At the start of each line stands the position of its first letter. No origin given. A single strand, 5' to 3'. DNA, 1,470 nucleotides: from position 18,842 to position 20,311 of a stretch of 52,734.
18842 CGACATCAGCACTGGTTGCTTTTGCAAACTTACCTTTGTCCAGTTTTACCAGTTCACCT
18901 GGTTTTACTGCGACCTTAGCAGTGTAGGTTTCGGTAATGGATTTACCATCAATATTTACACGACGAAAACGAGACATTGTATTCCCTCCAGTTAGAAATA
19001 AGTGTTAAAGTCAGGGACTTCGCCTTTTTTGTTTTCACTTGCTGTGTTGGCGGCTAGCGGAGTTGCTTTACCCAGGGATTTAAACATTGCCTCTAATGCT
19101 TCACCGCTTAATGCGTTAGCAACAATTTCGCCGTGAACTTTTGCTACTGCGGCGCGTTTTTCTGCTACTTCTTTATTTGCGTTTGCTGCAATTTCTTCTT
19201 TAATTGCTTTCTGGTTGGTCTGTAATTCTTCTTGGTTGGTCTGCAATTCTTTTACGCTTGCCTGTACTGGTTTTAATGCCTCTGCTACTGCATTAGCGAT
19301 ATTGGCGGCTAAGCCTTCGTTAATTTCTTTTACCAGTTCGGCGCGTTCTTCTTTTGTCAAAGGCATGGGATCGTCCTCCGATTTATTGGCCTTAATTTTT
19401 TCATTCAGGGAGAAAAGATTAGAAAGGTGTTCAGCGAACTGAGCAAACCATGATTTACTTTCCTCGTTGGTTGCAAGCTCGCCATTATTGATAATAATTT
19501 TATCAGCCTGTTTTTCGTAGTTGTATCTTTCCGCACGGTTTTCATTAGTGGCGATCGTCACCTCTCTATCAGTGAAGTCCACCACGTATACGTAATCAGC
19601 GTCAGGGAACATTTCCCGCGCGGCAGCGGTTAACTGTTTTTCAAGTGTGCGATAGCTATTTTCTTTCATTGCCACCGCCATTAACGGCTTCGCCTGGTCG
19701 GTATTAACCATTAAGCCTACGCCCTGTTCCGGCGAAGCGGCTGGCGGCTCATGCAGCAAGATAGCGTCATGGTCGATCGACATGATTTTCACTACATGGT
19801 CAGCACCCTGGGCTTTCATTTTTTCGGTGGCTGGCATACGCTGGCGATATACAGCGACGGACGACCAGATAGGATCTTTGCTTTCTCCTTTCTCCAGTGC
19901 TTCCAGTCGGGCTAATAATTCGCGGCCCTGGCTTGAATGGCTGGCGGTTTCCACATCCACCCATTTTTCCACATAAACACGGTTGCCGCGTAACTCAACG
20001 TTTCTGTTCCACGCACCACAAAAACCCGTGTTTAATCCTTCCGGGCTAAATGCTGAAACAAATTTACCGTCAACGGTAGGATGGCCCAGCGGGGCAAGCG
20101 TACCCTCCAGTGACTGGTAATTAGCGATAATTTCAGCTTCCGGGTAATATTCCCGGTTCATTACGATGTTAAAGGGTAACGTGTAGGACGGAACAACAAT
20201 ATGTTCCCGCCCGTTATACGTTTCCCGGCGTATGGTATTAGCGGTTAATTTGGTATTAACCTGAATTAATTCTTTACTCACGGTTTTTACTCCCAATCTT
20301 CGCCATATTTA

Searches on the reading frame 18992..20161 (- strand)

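Call 80: search_protein_families(library=phrogs, proteins=[window:18992-20161:-], max_evalue=0.001)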
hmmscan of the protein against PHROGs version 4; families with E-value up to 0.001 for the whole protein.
window:18992-20161:- (389 aa): 1 family
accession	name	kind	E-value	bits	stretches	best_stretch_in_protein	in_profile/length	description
phrog_760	-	unknown function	1.8e-114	384.4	1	1-388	42-445/447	-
